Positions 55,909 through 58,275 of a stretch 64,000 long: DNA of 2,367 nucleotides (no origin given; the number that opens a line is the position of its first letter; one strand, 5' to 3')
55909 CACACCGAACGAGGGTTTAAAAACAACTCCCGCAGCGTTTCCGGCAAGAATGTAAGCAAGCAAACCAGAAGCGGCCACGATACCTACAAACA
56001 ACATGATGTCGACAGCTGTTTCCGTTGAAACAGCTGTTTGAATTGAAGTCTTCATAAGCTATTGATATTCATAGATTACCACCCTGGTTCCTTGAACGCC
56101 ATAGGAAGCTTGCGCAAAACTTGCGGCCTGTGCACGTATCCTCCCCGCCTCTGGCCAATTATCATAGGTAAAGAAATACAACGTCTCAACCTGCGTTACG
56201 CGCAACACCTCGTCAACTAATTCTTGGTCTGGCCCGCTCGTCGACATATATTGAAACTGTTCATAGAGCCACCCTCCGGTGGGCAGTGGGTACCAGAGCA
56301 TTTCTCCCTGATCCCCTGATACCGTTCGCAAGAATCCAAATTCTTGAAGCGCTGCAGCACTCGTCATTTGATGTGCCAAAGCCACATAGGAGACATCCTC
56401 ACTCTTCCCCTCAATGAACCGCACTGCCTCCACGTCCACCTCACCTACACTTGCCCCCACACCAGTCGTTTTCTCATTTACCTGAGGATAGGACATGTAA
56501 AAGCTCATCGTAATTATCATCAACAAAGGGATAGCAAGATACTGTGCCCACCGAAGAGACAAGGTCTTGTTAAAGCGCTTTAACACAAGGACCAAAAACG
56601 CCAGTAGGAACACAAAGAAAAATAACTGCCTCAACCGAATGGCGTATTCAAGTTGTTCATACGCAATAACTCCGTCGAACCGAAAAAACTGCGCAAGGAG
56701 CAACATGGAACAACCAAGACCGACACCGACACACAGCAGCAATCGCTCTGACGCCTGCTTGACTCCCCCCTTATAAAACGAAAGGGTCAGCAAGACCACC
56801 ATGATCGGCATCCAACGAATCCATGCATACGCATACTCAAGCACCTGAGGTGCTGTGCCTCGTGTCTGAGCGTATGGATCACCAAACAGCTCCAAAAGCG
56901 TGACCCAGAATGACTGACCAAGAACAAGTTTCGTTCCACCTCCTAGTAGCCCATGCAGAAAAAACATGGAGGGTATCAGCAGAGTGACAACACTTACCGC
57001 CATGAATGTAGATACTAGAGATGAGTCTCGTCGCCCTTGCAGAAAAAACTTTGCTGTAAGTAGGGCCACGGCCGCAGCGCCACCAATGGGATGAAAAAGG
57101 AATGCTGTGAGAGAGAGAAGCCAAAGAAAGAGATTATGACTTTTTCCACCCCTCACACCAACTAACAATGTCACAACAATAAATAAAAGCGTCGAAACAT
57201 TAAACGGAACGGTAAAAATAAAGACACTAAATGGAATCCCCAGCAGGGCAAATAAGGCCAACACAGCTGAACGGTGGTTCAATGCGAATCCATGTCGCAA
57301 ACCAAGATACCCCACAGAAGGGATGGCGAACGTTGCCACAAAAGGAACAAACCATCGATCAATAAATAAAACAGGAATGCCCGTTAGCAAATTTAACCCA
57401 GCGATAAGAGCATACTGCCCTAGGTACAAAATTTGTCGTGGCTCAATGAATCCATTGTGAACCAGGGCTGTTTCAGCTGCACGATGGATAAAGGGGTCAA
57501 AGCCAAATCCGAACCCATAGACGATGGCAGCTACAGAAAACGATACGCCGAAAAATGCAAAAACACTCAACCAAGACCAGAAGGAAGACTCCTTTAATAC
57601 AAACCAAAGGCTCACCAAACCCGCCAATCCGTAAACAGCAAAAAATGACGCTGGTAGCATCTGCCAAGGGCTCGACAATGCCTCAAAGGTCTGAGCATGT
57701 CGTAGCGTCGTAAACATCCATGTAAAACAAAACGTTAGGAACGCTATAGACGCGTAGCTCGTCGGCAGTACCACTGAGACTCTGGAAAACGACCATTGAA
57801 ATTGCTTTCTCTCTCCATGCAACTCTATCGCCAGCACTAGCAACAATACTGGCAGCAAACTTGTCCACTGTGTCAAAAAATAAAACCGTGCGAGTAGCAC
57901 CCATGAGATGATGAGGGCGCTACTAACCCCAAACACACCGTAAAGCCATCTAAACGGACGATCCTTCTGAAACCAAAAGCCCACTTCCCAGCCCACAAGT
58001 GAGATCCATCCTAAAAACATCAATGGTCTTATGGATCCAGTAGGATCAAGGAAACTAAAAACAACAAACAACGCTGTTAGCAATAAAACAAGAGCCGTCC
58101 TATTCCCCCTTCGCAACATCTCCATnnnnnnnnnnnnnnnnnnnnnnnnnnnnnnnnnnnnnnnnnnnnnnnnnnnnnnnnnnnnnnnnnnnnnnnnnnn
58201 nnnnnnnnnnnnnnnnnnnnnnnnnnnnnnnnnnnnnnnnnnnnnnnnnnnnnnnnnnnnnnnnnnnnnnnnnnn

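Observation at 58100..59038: Membrane-anchored ClpB/ClpA D1-only AAA+ protein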

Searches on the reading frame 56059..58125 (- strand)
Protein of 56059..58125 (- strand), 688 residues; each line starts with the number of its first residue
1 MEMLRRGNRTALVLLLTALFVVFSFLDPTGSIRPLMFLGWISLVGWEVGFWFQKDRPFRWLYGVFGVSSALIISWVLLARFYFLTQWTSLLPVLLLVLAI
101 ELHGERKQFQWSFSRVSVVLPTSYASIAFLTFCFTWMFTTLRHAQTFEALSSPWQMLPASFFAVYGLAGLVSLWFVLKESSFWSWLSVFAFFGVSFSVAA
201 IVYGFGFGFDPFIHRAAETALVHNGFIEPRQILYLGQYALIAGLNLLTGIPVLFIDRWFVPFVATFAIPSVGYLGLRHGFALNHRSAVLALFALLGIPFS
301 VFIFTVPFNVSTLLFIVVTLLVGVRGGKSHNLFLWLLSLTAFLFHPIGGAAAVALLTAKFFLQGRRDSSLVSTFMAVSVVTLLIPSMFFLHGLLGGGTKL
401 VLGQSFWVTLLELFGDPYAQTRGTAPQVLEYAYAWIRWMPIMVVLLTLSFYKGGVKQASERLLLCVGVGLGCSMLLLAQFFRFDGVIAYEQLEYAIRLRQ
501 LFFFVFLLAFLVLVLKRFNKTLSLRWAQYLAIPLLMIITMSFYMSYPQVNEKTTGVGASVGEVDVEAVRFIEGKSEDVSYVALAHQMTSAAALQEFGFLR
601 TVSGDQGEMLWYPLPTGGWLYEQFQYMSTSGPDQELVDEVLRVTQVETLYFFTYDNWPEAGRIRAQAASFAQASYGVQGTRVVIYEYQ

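Call 3: search_protein_families(library=pfam, proteins=[window:56059-58125:-], max_evalue=0.01)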
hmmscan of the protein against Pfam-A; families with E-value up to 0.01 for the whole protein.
window:56059-58125:- (688 aa): 0 families

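Call 4: search_protein_families(library=ncbifam, proteins=[window:56059-58125:-], max_evalue=0.01)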
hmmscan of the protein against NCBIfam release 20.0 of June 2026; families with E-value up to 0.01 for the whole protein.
window:56059-58125:- (688 aa): 0 families

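Call 21: find_homologous_proteins(query=window:56059-58125:-, max_evalue=0.00001)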
Query window:56059-58125:- (688 aa): 19 proteins with E <= 0.00001 among 8000 candidates.
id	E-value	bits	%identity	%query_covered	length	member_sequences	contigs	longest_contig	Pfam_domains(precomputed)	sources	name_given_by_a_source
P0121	0.0e+0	1407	92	100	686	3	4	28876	-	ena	-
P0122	1.5e-89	319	38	79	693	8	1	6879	-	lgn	-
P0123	1.6e-76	276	36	79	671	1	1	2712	-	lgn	-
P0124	5.2e-73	265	32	95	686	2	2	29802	-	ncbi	ncbi:MAG: hypothetical protein AAB886_01800 [Patescibacteria group bacterium]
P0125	2.1e-69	253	35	74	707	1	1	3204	-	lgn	-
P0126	1.5e-67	246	31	100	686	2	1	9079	-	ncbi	-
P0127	3.0e-54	202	32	70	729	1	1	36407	-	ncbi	-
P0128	9.0e-54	201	30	80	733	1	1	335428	-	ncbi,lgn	-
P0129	9.5e-49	184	31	72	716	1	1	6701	-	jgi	jgi:hypothetical protein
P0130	9.0e-48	181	35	6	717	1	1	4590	-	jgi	jgi:hypothetical protein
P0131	2.3e-45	173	29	82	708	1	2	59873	-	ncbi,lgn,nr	ncbi:hypothetical protein HY733_02345 [Candidatus Uhrbacteria bacterium]|nr:hypothetical protein [Ca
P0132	5.6e-45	172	29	80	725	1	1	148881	-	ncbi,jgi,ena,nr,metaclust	ncbi:hypothetical protein AMJ57_01415 [Parcubacteria bacterium SG8_24]|nr:MAG: hypothetical protein 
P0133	7.2e-45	172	30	80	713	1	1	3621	-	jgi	jgi:hypothetical protein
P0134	5.7e-43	165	29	80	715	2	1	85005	-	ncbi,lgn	-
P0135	1.1e-42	164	27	93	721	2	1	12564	-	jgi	-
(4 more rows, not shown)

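Call 22: search_protein_families(library=pfam, proteins=[window:56059-58125:-], max_evalue=1)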
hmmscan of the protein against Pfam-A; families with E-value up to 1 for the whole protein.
window:56059-58125:- (688 aa): 0 families
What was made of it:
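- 56059..58125 (-): 688-aa polytopic membrane protein, GT-C-fold glycosyltransferase-like. Its start overlaps the TM-D1 stop by 26 nt. No Pfam or NCBIfam hit (calls 3, 4, 22).
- On GT-C-fold glycosyltransferases (the downstream partner, 56059-58125): No Pfam or NCBIfam family matches (calls 3, 4, 22).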

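Call 25: find_related_loci(query=A1, collection=genome_contigs, flank=5000)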
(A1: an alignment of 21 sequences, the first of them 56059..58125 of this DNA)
Query A1 (688 aa) in genome_contigs; peptide patterns used: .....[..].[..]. (x = any residue, [..] = any of these).
168 stretches matched a pattern; 157 encode a relative of the query (tblastn E <= 1e-3); the best 80 are kept; 80 distinct loci.
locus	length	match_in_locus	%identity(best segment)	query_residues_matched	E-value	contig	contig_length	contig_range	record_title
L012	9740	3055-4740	43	132-688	9e-109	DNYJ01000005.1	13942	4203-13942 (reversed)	MAG TPA_asm: Candidatus Uhrbacteria bacterium isolate UBA10169 contig_112144, whole genome shotgun sequence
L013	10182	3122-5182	38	9-688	1e-95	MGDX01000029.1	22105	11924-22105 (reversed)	MAG: Candidatus Uhrbacteria bacterium RIFCSPHIGHO2_02_FULL_53_13 rifcsphigho2_02_scaffold_4155, whole genome shotgun seq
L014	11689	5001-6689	33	133-688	8e-79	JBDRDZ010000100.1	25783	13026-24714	MAG: Patescibacteria group bacterium isolate MEGAHIT-group-1.29 k141_10452999, whole genome shotgun sequence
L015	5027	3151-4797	35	144-687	1e-77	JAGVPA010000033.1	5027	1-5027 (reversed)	MAG: bacterium isolate DeMMO3_36 c_000000020562, whole genome shotgun sequence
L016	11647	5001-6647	35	144-687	1e-76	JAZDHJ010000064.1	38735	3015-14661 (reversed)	MAG: Candidatus Uhrbacteria bacterium isolate MEGAHIT-group-0.317 k141_8333796, whole genome shotgun sequence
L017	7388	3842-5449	35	145-688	2e-75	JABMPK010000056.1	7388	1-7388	MAG: Candidatus Uhrbacteria bacterium isolate bin.195 k141_3915947, whole genome shotgun sequence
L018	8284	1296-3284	32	37-687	5e-74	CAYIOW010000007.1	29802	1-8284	MAG TPA_asm: uncultured Gammaproteobacteria bacterium isolate ERP119705_co25_566 genome assembly, contig: NODE_765_lengt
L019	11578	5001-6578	34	137-658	2e-72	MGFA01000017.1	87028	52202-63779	MAG: Candidatus Uhrbacteria bacterium RIFOXYB12_FULL_58_10 rifoxyb3_full_scaffold_31, whole genome shotgun sequence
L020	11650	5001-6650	33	143-688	7e-72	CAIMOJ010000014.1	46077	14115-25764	Candidatus Uhrbacteria bacterium isolate LJ_bin-4636 genome assembly, contig: bin-4636:14/76, whole genome shotgun seque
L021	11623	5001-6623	35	144-687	8e-71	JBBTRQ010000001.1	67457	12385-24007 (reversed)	MAG: Patescibacteria group bacterium isolate H52-bin078_1 H52_bin078_1_000000000001, whole genome shotgun sequence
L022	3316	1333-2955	32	144-687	4e-64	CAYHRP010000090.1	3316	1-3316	MAG TPA_asm: uncultured Gammaproteobacteria bacterium isolate ERP119705_co15_220 genome assembly, contig: NODE_42463_len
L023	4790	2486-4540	29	20-687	3e-61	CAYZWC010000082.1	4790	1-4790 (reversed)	MAG TPA_asm: uncultured Gammaproteobacteria bacterium isolate SRP141376_co1_229 genome assembly, contig: NODE_28290_leng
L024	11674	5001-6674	29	137-687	4e-61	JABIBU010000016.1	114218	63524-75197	MAG: Candidatus Magasanikbacteria bacterium isolate SI048_bin34 k141_1018967, whole genome shotgun sequence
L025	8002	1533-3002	32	197-688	8e-61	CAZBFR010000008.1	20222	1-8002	MAG TPA_asm: uncultured Gammaproteobacteria bacterium isolate binchicken_co105_181 genome assembly, contig: NODE_3294_le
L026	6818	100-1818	30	108-687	8e-60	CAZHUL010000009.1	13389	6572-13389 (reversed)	MAG TPA_asm: uncultured Gammaproteobacteria bacterium isolate SRP062349_co1_298 genome assembly, contig: NODE_802_length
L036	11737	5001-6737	29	71-657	7e-54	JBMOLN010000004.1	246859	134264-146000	MAG: Patescibacteria group bacterium isolate Betzabe_MAG025 MAG025_4, whole genome shotgun sequence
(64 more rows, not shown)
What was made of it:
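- Tried and rejected: I used the GT-C alignment instead (call 25).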

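Call 35: predict_structure(alignment_id=A2)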
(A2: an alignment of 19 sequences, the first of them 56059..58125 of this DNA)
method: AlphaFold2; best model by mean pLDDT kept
length: 688 residues; sequences in the alignment: 19
mean_pLDDT: 85.2   pTM: 0.89
mean pLDDT of the five models: 85.2, 84.2, 83.3, 83.0, 80.6
residues with pLDDT >= 90: 356; 70-90: 237; 50-70: 75; < 50: 20
segments of 3 or more residues with pLDDT < 50: 1-4, 111-120, 551-555
pLDDT, mean of each block of 10 residues (from residue 1): 54 91 86 92 91 80 95 96 95 94 68 44 83 97 92 89 96 92 94 93 85 88 86 89 95 92 95 94 94 83 82 96 90 96 92 95 73 93 88 66 75 66 57 75 92 79 95 87 59 84 95 89 84 91 74 58 92 89 89 82 77 75 87 90 93 83 90 89 92
secondary structure, 60 per line:
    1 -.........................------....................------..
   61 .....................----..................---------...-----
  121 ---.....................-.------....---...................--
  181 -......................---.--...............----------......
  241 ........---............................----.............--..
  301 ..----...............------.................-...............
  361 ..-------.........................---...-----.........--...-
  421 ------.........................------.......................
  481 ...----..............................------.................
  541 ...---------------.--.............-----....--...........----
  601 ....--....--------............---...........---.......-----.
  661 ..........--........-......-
elements in order (helices of 4 or more, strands of 3 or more residues): H2-26 H33-52 H59-81 H86-103 H124-144 H153-156 H160-178 H182-202 H210-224 H235-248 H252-279 H284-296 H299-302 H307-321 H328-344 H346-362 H370-394 E398-400 H406-414 H427-451 H458-480 E481-483 H488-517 H524-543 H562-574 E580-583 H586-596 E601-604 E607-610 H619-630 H634-644 E648-654 H660-670 E673-677 E682-687
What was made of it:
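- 56059..58125 (-): AF2 pLDDT 85, pTM 0.89 (call 35).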

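Call 39: fold_search(model_id=the predicted structure, library=pdb)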
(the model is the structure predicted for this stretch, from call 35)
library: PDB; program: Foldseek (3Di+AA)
matches with E <= 10: 432; with E <= 0.001: 0
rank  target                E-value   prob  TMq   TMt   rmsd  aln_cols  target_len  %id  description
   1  8b6l_I                1.4e-03  1.00  0.35  0.35  11.4       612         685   10  Subtomogram average of the human Sec61-TRAP-OSTA-translocon (released 2022-12-07)
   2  6gxc_A                3.1e-03  1.00  0.34  0.33  17.9       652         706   12  Bacterial oligosaccharyltransferase PglB in complex with an inhibitory peptide and a reactive lipid-linked oligosaccha (released 2018-11-14)
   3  8if8_B                5.6e-03  1.00  0.42  0.46  10.8       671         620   13  Arabinosyltransferase AftA (released 2023-05-31)
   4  6ftg_5                7.3e-03  1.00  0.40  0.42  14.8       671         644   11  Subtomogram average of OST-containing ribosome-translocon complexes from canine rough microsomal membranes (released 2018-03-21)
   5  7zlg_A                2.7e-02  0.60  0.23  0.24  21.3       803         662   11  Cryo-EM structure of C-mannosyltransferase CeDPY19, in complex with acceptor peptide and bound to CMT2-Fab and anti-Fa (released 2023-01-11)
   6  9s6t_A                3.0e-02  0.99  0.35  0.46  10.7       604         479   10  Ternary cryo-EM structure of chicken ALG12 with Dol25-PP-GlcNAc2Man7, Dol25-P-Man, and Fab (released 2026-03-18)
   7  8ybq_A                5.2e-02  0.10  0.09  0.11  27.6       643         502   14  Choline transporter BetT - CHT bound (released 2024-09-04)
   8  6wby                  5.6e-02  0.97  0.38  0.23  10.6       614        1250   14  Single-Particle Cryo-EM Structure of Arabinofuranosyltransferase AftD from Mycobacteria, Mutant R1389S Class 2 (released 2020-05-13)
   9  4doj_C                1.2e-01  0.10  0.10  0.12  25.4       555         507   12  Crystal structure of BetP in outward-facing conformation (released 2012-06-06)
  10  3bhs                  1.6e-01  0.13  0.10  0.14  21.2       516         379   12  Nitrosomonas europaea Rh50 and mechanism of conduction by Rhesus protein family of channels (released 2007-12-04)
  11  9r1f_A                1.8e-01  0.16  0.13  0.17  22.4       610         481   11  Cryo-EM structure of human MATE1 in complex with metformin (released 2025-11-05)
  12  5y50                  2.1e-01  0.15  0.13  0.17  20.3       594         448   13  Crystal structure of eukaryotic MATE transporter AtDTX14 (released 2017-12-06)
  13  6m20_C                2.2e-01  0.09  0.11  0.14  24.5       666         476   11  Crystal structure of Plasmodium falciparum hexose transporter PfHT1 bound with glucose (released 2020-09-09)
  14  9fqw_A                2.4e-01  0.08  0.10  0.12  23.0       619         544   12  Cryo-EM structure of MmCAT1 bound with FrMLV-RBD in the ornithine-bound inward-occluded state (released 2025-07-02)
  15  8x1r_A                2.4e-01  0.08  0.10  0.09  24.1       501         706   12  Cryo-EM structure of human DRA (SLC26A3) bound with chloride (released 2025-05-14)
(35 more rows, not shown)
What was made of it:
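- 56059..58125 (-): The best Foldseek PDB hits are STT3, PglB, AftA, ALG12 and AftD (call 39).
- On GT-C-fold glycosyltransferases (the downstream partner, 56059-58125): The six Foldseek PDB hits with probability ≥0.97 are all GT-C enzymes, but E is about 1e-3 and TM-score 0.35-0.46 (call 39).
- The GT-C fold assignment comes from calls 35 and 39.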

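Call 44: search_protein_families(library=ncbifam, proteins=[L017:324-2384:+, L012:4762-5451:+, L015:103-1821:+, L017:5461-5862:+, L025:3422-4900:+], max_evalue=0.1)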
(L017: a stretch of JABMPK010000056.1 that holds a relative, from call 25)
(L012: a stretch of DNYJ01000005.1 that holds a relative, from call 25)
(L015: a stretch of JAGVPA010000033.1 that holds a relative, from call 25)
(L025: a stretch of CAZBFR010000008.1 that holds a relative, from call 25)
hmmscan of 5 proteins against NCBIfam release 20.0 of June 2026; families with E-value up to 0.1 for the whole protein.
L017:324-2384:+ (686 aa): 0 families

L012:4762-5451:+ (229 aa): 1 family
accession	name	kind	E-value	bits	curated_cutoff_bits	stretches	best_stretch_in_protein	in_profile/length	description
NF058571.1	GVDTG_CTERM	domain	0.033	14.5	29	1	13-35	18-39/44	GVDTG sorting domain-containing protein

L015:103-1821:+ (572 aa): 0 families

L017:5461-5862:+ (133 aa): 2 families
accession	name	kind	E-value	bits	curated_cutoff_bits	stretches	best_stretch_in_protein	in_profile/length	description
NF004270.2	PRK05687.2-1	equivalog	0.002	17.8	180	1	42-93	35-85/223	flagellar assembly protein FliH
NF009925.1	PRK13386.1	equivalog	0.028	13.7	192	1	51-125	40-112/228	flagellar assembly protein FliH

L025:3422-4900:+ (492 aa): 1 family
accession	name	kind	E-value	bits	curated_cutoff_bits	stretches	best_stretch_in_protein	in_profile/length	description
NF005833.0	PRK07737.1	equivalog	0.0001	21.5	444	1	94-165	230-301/501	flagellar hook-associated protein 2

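Call 54: find_encoding_contigs(protein=P0121, flank=6000, max_places=3)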
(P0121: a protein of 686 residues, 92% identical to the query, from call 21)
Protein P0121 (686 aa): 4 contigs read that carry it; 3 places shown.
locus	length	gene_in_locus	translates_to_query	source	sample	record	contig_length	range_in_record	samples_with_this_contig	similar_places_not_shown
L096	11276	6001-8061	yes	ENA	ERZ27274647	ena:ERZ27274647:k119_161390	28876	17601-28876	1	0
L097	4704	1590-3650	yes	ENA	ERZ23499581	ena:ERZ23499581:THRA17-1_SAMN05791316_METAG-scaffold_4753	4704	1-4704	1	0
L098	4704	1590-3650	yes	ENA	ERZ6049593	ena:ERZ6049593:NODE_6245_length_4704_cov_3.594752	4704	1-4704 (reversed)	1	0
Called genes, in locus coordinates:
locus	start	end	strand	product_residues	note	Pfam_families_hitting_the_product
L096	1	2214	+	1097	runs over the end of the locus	PF11617:Cu-binding_MopE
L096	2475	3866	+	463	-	-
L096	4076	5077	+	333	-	PF13439:Glyco_transf_4, PF13579:Glyco_trans_4_4, PF20706:GT4-conflict, PF00534:Glycos_transf_1, PF13692:Glyco_trans_1_4, PF13524:Glyco_trans_1_2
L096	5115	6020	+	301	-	PF05621:TniB (weak), PF13191:AAA_16 (weak), PF23569:NBD_SMAX1, PF13401:AAA_22 (weak), PF00004:AAA, PF17871:AAA_lid_9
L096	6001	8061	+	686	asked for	-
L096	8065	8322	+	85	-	-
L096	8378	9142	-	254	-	PF20706:GT4-conflict (weak), PF00534:Glycos_transf_1, PF13692:Glyco_trans_1_4, PF13524:Glyco_trans_1_2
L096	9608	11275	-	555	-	?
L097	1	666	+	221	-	?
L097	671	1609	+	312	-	PF05621:TniB (weak), PF13191:AAA_16 (weak), PF23569:NBD_SMAX1, PF13401:AAA_22 (weak), PF00004:AAA, PF17871:AAA_lid_9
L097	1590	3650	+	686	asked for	-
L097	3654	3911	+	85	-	-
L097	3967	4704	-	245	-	?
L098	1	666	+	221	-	?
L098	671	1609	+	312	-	PF05621:TniB (weak), PF13191:AAA_16 (weak), PF23569:NBD_SMAX1, PF13401:AAA_22 (weak), PF00004:AAA, PF17871:AAA_lid_9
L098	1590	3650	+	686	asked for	-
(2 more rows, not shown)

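Call 63: search_protein_families(library=padloc, proteins=[window:56059-58125:-], max_evalue=0.001)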
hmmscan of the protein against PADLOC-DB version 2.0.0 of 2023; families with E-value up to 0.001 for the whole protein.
window:56059-58125:- (688 aa): 0 families

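Call 73: search_protein_families(library=pfam, proteins=[L015:103-1821:+, L017:324-2384:+, L025:3422-4900:+, L036:7003-7911:+, L012:4762-5451:+], max_evalue=0.01)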
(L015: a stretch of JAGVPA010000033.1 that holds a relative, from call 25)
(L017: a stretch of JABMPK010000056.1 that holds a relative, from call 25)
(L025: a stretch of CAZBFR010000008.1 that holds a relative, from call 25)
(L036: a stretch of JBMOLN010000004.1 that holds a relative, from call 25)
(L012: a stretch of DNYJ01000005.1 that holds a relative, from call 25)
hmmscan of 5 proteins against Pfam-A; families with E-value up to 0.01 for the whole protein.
L015:103-1821:+ (572 aa): 0 families

L017:324-2384:+ (686 aa): 2 families
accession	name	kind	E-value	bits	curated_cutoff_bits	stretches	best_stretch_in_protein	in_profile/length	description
PF10342.15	Kre9_KNH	-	5.6e-05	24.2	24.6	1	350-415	1-70/94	Kre9/KNH-like N-terminal Ig-like domain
PF07705.17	CARDB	-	0.00084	19.9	22.7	1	188-268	24-100/101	CARDB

L025:3422-4900:+ (492 aa): 0 families

L036:7003-7911:+ (302 aa): 0 families

L012:4762-5451:+ (229 aa): 0 families
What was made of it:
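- Tried and rejected: NCBIfam and Pfam have no model for the KT-tail N-terminus or for most KT-tail proteins (calls 22, 44, 73).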
